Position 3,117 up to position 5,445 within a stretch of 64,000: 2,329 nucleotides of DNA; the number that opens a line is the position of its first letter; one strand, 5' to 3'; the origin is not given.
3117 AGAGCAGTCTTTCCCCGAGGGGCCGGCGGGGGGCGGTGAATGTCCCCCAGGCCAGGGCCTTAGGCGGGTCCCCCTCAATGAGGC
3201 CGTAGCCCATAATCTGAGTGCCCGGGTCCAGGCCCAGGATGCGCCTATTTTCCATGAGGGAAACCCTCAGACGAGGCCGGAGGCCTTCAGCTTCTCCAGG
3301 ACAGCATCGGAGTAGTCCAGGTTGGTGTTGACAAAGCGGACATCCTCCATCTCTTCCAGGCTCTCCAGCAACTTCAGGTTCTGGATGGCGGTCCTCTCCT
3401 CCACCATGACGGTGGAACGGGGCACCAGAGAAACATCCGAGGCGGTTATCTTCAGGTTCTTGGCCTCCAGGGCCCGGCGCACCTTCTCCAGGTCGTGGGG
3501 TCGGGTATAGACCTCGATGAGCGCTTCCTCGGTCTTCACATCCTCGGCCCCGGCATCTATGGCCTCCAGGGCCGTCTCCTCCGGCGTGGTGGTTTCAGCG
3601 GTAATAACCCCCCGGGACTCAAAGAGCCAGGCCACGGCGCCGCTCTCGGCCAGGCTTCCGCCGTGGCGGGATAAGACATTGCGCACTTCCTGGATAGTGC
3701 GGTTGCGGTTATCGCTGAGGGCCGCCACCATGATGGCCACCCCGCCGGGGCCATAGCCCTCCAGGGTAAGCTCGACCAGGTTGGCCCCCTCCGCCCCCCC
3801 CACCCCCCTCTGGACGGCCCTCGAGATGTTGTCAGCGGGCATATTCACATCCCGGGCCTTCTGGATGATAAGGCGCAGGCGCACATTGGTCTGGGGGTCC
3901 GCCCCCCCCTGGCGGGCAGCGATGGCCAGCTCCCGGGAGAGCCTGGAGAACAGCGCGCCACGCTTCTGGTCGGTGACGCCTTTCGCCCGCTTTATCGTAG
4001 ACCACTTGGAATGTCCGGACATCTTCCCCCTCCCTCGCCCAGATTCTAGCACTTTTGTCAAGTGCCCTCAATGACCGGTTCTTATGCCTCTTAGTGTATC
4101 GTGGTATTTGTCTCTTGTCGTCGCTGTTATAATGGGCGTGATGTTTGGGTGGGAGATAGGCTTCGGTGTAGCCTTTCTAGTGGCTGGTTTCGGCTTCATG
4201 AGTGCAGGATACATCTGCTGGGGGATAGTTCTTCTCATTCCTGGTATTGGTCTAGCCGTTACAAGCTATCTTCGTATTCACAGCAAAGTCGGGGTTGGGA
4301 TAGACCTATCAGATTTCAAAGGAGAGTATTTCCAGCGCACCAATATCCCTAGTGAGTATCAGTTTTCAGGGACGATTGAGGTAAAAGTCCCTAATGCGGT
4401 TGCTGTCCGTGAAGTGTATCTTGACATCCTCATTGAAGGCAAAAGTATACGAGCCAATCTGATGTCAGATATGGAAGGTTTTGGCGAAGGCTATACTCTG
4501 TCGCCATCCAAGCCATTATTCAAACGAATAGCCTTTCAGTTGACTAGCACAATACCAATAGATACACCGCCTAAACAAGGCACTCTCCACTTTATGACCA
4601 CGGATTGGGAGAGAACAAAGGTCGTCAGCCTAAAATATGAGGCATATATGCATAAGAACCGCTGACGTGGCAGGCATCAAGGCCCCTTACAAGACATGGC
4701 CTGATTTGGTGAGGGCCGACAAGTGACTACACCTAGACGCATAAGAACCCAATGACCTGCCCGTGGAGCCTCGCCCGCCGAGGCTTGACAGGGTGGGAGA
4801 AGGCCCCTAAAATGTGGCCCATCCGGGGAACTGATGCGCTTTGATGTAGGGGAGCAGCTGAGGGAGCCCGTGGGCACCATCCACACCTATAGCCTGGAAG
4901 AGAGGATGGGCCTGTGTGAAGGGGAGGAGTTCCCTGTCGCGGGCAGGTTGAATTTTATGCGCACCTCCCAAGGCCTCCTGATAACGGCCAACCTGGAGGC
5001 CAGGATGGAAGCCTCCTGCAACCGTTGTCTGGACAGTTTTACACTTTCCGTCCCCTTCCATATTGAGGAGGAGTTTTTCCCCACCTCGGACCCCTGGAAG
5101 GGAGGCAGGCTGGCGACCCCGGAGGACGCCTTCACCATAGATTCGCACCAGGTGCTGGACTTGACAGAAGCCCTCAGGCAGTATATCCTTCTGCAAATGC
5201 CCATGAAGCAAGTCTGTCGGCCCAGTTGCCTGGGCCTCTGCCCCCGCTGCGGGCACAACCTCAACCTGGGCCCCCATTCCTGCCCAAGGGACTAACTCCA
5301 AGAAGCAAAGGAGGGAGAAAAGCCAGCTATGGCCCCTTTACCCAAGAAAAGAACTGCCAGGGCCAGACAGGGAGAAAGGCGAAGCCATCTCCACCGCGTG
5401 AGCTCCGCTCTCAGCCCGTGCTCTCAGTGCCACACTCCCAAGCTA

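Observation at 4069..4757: A 673-bp low-GC cassette with terminal inverted repeats and an 8-bp target-site duplication carries one membrane-protein gene and no transposase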

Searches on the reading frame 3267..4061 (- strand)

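Call 7: search_protein_families(library=pfam, proteins=[window:3267-4061:-], max_evalue=1)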
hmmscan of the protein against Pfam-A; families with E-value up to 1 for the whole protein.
window:3267-4061:- (264 aa): 2 families
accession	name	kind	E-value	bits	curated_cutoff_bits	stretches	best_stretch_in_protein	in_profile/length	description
PF01709.26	Transcrip_reg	-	2.3e-48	164.4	27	1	97-248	3-160/160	TACO1/YebC second and third domain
PF20772.2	TACO1_YebC_N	-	1.9e-28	99.2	36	1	18-88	1-72/73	TACO1/YebC protein N-terminal domain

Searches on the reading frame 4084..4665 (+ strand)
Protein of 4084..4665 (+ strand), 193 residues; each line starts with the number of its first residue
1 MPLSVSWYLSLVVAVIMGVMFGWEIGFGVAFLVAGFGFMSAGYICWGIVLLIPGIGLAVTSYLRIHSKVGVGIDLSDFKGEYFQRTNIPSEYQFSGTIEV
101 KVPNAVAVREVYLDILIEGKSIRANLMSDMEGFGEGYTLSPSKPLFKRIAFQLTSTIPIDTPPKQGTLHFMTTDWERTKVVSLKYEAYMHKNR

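Call 7: search_protein_families(library=pfam, proteins=[window:4084-4665:+], max_evalue=1)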
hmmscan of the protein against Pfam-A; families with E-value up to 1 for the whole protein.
window:4084-4665:+ (193 aa): 1 family
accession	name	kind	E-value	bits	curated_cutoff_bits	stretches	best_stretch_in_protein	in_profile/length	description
PF21088.3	MS_channel_1st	-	0.2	12.1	23.1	1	9-42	3-36/42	Mechanosensitive ion channel, transmembrane helices 2/3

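Call 9: find_homologous_proteins(query=window:4084-4662:+, max_evalue=0.01)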
Query window:4084-4662:+ (193 aa): 5 proteins with E <= 0.01 among 208 candidates.
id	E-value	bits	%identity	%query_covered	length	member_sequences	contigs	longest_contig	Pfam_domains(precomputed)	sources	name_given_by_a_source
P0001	2.4e-112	391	100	90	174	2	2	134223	-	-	-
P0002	1.9e-55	205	53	97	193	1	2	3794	-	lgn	-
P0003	1.3e-49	186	51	97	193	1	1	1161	-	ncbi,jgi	-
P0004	6.7e-33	132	43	89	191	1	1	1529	-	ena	-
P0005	4.6e-29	119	40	85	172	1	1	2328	-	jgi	jgi:hypothetical protein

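Call 10: find_encoding_contigs(protein=P0002, flank=5000)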
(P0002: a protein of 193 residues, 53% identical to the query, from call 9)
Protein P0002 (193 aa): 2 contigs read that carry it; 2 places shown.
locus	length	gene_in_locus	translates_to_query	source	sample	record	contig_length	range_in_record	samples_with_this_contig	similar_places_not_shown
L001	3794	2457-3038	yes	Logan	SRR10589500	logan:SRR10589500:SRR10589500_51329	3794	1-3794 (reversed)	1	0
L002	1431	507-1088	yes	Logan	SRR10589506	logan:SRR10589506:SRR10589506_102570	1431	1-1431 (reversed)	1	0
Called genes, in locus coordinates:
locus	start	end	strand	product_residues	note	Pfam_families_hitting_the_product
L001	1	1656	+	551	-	?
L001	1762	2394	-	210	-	PF13483:Lactamase_B_3, PF12706:Lactamase_B_2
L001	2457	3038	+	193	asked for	-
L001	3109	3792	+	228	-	?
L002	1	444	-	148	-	?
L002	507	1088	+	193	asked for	-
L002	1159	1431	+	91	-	?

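Call 11: find_encoding_contigs(protein=P0003, flank=5000)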
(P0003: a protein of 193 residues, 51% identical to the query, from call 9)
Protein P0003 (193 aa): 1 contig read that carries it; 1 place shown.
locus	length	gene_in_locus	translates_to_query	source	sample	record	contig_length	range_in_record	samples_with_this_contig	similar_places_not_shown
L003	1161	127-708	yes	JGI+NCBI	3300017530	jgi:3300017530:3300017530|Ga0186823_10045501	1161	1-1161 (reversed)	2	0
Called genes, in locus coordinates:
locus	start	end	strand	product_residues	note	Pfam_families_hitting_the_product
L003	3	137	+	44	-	?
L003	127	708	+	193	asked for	-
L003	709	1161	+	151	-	?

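Call 12: find_encoding_contigs(protein=P0004, flank=5000)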
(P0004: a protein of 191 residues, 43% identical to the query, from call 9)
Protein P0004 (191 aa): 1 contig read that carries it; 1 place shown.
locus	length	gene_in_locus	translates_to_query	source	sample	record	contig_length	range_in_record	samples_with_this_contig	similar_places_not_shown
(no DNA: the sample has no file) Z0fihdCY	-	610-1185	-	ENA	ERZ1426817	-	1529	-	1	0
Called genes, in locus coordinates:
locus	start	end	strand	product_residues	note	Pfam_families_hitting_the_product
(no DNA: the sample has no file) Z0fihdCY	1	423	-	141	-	?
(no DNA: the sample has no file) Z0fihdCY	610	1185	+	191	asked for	-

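Call 13: find_encoding_contigs(protein=P0005, flank=5000)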
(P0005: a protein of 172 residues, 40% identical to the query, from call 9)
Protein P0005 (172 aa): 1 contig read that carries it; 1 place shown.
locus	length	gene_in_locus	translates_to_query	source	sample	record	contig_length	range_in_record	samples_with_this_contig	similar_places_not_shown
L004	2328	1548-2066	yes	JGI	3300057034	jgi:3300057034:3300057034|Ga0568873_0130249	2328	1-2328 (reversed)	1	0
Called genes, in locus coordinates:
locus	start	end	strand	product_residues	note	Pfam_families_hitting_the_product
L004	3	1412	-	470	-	?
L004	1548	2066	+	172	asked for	-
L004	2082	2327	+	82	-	?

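Call 14: find_encoding_contigs(protein=P0001, flank=10000)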
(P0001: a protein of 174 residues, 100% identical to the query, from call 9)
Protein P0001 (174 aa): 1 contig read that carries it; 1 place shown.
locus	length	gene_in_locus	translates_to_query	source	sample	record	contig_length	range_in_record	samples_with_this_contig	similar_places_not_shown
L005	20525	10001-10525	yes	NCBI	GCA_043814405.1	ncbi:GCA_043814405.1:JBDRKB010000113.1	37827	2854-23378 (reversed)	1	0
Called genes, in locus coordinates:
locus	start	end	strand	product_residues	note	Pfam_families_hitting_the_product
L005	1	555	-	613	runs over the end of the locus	PF06480:FtsH_ext (weak), PF00004:AAA, PF07728:AAA_5 (faint), PF17862:AAA_lid_3, PF01434:Peptidase_M41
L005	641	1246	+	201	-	PF03167:UDG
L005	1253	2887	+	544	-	PF00753:Lactamase_B, PF12706:Lactamase_B_2, PF22505:RNase_J_b_CASP, PF07521:RMMBL, PF17770:RNase_J_C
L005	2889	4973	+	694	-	PF17854:FtsK_alpha, PF01580:FtsK_SpoIIIE, PF09397:FtsK_gamma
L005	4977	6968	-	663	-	PF04851:ResIII, PF17757:UvrB_inter, PF27431:UvrB_3rd, PF00271:Helicase_C, PF12344:UvrB, PF02151:UVR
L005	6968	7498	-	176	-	-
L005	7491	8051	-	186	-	PF00174:Oxidored_molyb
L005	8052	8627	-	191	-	PF01330:RuvA_N, PF00633:HHH (faint), PF01367:5_3_exonuc (faint), PF14520:HHH_5, PF07499:RuvA_C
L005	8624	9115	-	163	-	PF02075:RuvC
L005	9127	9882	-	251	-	PF20772:TACO1_YebC_N, PF01709:Transcrip_reg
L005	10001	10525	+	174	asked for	-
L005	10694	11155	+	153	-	PF02620:YceD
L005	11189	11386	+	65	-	PF01783:Ribosomal_L32p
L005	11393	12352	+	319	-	PF00478:IMPDH (faint), PF03060:NMO, PF00977:His_biosynth (weak), PF05690:ThiG (weak), PF01070:FMN_dh (weak), PF04481:DUF561 (faint)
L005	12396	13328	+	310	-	PF00698:Acyl_transf_1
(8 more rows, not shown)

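Call 33: search_protein_families(library=ncbifam, proteins=[window:4084-4662:+], max_evalue=0.1)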
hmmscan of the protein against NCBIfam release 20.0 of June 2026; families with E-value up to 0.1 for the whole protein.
window:4084-4662:+ (193 aa): 0 families

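Call 34: predict_structure(alignment_id=A2)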
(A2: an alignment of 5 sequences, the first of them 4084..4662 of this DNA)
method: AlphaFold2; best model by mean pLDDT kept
length: 193 residues; sequences in the alignment: 5
mean_pLDDT: 71.9   pTM: 0.53
mean pLDDT of the five models: 71.9, 71.2, 70.6, 70.5, 64.7
residues with pLDDT >= 90: 0; 70-90: 122; 50-70: 66; < 50: 5
segments of 3 or more residues with pLDDT < 50: 190-193
pLDDT, mean of each block of 10 residues (from residue 1): 60 70 72 80 81 77 61 69 62 78 76 81 76 66 67 74 81 80 66 36
secondary structure, 60 per line:
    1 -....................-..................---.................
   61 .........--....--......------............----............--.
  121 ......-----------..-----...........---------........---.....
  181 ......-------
elements in order: H2-21 H23-40 H44-69 E72-75 E78-83 E90-101 E106-117 E120-126 E145-155 E165-172 E176-186
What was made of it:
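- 4084..4665 (+): Gene for a small membrane protein. It is 193 aa from ATG 4084 inside IRL, or 174 aa from ATG 4141. The model shows 2-3 N-terminal transmembrane helices plus a beta-sandwich of about 120 aa. It reads through the dead internal end to TGA 4663-4665. AlphaFold model pLDDT 72 (call 34).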

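Call 36: search_protein_representatives(alignment_id=A2)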
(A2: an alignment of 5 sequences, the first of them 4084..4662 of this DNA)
Query: 5 sequences, 194 profile positions. Proteins with E-value up to 0.001 (for the whole library): 21; up to 1e-10: 12; up to 1e-30: 6. The best 21 are listed.
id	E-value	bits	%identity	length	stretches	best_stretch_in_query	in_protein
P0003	5.9e-99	345.9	-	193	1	1-194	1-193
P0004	2.2e-88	311.4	-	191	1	1-191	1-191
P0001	4.3e-78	277.8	-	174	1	20-192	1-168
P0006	3.5e-55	203.1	-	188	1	4-194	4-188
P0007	4.9e-47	176.5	-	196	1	6-191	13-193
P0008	1.1e-31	126.5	-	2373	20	145-190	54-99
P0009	4.4e-19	85.3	-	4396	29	154-193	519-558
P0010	8.5e-18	81.1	-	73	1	3-70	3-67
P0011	2.8e-17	79.4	-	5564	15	145-193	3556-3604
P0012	4.0e-17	78.9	-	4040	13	144-190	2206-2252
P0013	8.1e-17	77.9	-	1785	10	144-190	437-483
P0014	5.6e-12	62.1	-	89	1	1-64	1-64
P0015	1.7e-09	54.0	-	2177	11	139-193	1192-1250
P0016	3.3e-06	43.3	-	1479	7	146-191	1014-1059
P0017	4.0e-06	43.0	-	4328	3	147-191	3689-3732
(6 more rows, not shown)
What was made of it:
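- Tried and rejected: I treated these as unrelated beta-repeat similarity (call 36).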

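Call 37: fold_search(model_id=the predicted structure, library=pdb)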
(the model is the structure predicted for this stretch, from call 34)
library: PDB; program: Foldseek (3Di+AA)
matches with E <= 10: 1802; with E <= 0.001: 10
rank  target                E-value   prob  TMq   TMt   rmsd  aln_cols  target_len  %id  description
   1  7xy8_B                2.2e-04  1.00  0.33  0.54   5.1       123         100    6  Crystal structure of antibody Fab fragment in complex with CD147(EMMPIRIN) (released 2022-11-23)
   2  6k35_A                3.1e-04  0.99  0.24  0.10   8.6       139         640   12  Crystal structure of GH20 exo beta-N-acetylglucosaminidase from Vibrio harveyi in complex with NAG-thiazoline (released 2020-05-13)
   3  1tza_A                3.4e-04  1.00  0.36  0.49   7.0       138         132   14  X-ray structure of Northeast Structural Genomics Consortium target SoR45 (released 2004-07-27)
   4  5cl2_A                3.4e-04  1.00  0.33  0.27   7.5       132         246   16  Crystal structure of Spo0M, sporulation control protein, from Bacillus subtilis. (released 2015-12-16)
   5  5cl2_B                4.1e-04  1.00  0.35  0.28   7.8       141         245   17  Crystal structure of Spo0M, sporulation control protein, from Bacillus subtilis. (released 2015-12-16)
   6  6ezr_A                4.3e-04  0.98  0.23  0.10   8.7       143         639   10  Crystal structure of GH20 Exo beta-N-Acetylglucosaminidase from Vibrio harveyi (released 2018-12-12)
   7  5xf0_MODEL_1_A        5.1e-04  1.00  0.35  0.54   4.5       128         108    5  Solution structure of the IgI domain of CD147 (released 2018-04-11)
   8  7y1b_A                7.2e-04  1.00  0.34  0.52   4.6       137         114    6  3.2 angstrom cryo-EM structure of extracellular region of mouse Basigin-2 in complex with the Fab fragment of antibody (released 2023-06-14)
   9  3but                  7.6e-04  0.99  0.27  0.37   7.9       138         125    9  Crystal structure of protein Af_0446 from Archaeoglobus fulgidus (released 2008-01-15)
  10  6ezt_A                8.1e-04  0.98  0.25  0.10   8.9       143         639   10  Crystal structure of GH20 Exo beta-N-Acetylglucosaminidase D437A inactive mutant from Vibrio harveyi (released 2018-12-12)
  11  1wcq_C                1.1e-03  1.00  0.34  0.13   6.2       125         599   15  Mutagenesis of the Nucleophilic Tyrosine in a Bacterial Sialidase to Phenylalanine. (released 2005-10-12)
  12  7mit_A                1.1e-03  0.93  0.28  0.20  13.0       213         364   12  Vascular KATP channel: Kir6.1 SUR2B propeller-like conformation 1 (released 2021-10-13)
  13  1xq4_B                1.3e-03  1.00  0.34  0.48   5.5       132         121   11  Crystal Structure of the Putative ApaA Protein from Bordetella pertussis, Northeast Structural Genomics Target BeR40 (released 2004-11-09)
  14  6a69_B                1.3e-03  1.00  0.28  0.38   7.1       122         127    8  Cryo-EM structure of a P-type ATPase (released 2018-09-19)
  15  3b5h_A                1.4e-03  1.00  0.33  0.35   4.6       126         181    6  Crystal structure of the extracellular portion of HAb18G/CD147 (released 2008-05-06)
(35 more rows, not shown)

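Call 68: find_encoding_contigs(protein=P0007, flank=3000)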
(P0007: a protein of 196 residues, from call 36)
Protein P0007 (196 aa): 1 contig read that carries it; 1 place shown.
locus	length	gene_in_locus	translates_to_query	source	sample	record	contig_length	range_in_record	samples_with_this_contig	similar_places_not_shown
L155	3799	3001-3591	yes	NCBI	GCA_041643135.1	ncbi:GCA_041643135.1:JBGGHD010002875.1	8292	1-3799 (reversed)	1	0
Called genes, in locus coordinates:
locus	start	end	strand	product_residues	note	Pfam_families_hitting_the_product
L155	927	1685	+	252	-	PF01695:IstB_IS21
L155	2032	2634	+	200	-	-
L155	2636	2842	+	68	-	-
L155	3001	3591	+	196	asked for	-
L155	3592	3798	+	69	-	?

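Call 69: find_encoding_contigs(protein=P0006, flank=3000)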
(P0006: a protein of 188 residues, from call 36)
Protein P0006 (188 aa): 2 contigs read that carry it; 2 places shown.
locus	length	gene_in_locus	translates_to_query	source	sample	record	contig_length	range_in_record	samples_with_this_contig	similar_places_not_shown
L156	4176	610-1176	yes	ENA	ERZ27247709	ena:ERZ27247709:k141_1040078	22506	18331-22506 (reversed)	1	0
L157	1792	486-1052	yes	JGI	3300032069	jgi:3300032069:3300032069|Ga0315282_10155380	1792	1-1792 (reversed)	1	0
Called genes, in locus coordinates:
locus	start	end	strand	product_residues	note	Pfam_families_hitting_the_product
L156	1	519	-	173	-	?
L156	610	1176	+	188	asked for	-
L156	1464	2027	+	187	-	PF00293:NUDIX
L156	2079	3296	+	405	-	PF09335:VTT_dom, PF08241:Methyltransf_11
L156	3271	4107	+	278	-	-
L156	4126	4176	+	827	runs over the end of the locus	PF02861:Clp_N, PF23569:NBD_SMAX1, PF00004:AAA, PF17871:AAA_lid_9, PF00004:AAA, PF07724:AAA_2, PF07728:AAA_5, PF10431:ClpB_D2-small, +8 more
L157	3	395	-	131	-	?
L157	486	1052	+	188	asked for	-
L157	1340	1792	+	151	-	?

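Call 77: search_protein_families(library=padloc, proteins=[window:4084-4662:+], max_evalue=0.01)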
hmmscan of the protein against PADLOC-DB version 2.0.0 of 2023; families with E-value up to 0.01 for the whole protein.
window:4084-4662:+ (193 aa): 0 families
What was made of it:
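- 4084..4665 (+): No Pfam, NCBIfam or PADLOC family matches (calls 7, 33, 77).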

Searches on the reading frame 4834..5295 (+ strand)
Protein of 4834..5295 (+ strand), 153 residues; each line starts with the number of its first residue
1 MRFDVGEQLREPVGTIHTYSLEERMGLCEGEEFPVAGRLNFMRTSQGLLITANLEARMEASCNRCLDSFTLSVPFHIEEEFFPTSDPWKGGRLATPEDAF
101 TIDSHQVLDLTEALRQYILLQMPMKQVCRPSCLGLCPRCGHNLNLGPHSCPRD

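Call 7: search_protein_families(library=pfam, proteins=[window:4834-5295:+], max_evalue=1)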
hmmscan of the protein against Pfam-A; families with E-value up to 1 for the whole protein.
window:4834-5295:+ (153 aa): 1 family
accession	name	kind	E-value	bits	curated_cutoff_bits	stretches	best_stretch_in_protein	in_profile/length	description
PF02620.22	YceD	-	2.4e-18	66.7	33.2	1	51-151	2-104/119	Large ribosomal RNA subunit accumulation protein YceD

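Call 38: find_homologous_proteins(query=window:4834-5292:+, max_evalue=1e-20)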
Query window:4834-5292:+ (153 aa): 15 proteins with E <= 1e-20 among 25 candidates.
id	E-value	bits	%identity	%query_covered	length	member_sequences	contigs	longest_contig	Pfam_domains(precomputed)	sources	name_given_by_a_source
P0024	8.5e-89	313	89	100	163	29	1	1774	PF02620.23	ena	-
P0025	1.6e-85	303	86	100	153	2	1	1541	PF02620.23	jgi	jgi:uncharacterized protein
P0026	5.8e-85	301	84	99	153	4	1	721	PF02620.23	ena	-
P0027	7.8e-74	265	73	100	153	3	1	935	PF02620.23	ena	-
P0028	7.4e-72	258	87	88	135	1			PF02620.23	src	-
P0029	2.4e-59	218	63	99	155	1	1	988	PF02620.23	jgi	-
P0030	3.6e-56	207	57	100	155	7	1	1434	PF02620.23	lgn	-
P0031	1.9e-39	153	48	99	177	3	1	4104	PF02620.23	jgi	-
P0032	6.1e-39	151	48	99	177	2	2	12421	PF02620.23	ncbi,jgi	-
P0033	5.7e-38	148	49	99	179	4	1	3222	PF02620.23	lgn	-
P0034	2.8e-37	146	48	99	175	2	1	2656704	PF02620.23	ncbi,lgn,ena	-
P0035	4.5e-37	145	49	99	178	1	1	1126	PF02620.23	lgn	-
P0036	1.8e-35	140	47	98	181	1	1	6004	PF02620.23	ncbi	-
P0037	1.3e-31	127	44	99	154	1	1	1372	PF02620.23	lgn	-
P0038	3.6e-30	123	44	99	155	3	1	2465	PF02620.23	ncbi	-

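Call 40: find_encoding_contigs(protein=P0024, flank=5000)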
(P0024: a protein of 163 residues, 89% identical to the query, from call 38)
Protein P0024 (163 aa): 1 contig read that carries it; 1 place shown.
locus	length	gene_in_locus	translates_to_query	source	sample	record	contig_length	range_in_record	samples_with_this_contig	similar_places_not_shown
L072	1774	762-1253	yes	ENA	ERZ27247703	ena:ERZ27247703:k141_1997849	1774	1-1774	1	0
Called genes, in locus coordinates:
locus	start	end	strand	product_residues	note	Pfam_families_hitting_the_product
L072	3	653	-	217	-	?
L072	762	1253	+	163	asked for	PF02620:YceD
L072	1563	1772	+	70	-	?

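Call 41: find_encoding_contigs(protein=P0025, flank=5000)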
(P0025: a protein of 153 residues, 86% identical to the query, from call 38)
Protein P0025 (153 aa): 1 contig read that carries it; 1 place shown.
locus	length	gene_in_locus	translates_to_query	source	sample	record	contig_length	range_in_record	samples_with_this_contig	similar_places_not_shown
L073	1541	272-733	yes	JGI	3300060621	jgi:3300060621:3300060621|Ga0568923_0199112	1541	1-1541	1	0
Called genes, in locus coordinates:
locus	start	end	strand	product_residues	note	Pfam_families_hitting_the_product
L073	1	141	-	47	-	?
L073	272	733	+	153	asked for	PF02620:YceD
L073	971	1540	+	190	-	?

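Call 42: find_encoding_contigs(protein=P0027, flank=5000)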
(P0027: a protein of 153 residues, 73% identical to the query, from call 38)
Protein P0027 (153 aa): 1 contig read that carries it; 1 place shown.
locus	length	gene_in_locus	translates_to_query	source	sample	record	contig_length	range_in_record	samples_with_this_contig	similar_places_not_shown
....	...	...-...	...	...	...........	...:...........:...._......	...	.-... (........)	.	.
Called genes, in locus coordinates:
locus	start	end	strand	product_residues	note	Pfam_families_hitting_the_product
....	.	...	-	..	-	?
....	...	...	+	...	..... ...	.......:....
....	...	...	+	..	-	?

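Call 90: find_encoding_contigs(protein=P0034, flank=4000, max_places=2)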
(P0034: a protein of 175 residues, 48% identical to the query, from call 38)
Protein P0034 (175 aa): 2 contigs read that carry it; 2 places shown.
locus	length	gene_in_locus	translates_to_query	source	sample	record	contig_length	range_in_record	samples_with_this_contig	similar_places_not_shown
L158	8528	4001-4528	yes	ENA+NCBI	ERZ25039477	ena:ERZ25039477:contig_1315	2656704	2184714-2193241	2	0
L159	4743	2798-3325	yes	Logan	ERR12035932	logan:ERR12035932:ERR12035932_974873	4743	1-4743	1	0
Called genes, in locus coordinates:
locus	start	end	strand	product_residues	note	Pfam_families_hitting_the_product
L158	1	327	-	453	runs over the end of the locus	PF00561:Abhydrolase_1, PF00211:Guanylate_cyc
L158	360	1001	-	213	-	PF02899:Phage_int_SAM_1, PF00589:Phage_integrase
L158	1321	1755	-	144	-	PF00075:RNase_H, PF13456:RVT_3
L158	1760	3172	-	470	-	PF00239:Resolvase, PF07508:Recombinase, PF13408:Zn_ribbon_recom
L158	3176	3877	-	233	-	PF24481:CT398_CC, PF02591:Zn_ribbon_9 (weak)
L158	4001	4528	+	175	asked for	PF02620:YceD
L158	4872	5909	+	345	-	PF00698:Acyl_transf_1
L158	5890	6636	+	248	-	PF00106:adh_short, PF08659:KR, PF01370:Epimerase (weak), PF13561:adh_short_C2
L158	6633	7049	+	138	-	PF01029:NusB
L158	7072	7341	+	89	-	PF00550:PP-binding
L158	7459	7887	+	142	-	-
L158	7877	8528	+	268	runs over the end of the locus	PF00902:TatC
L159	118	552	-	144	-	PF00075:RNase_H, PF13456:RVT_3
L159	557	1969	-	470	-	PF00239:Resolvase, PF07508:Recombinase, PF13408:Zn_ribbon_recom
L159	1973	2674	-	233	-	PF24481:CT398_CC, PF02591:Zn_ribbon_9 (weak)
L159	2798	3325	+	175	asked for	PF02620:YceD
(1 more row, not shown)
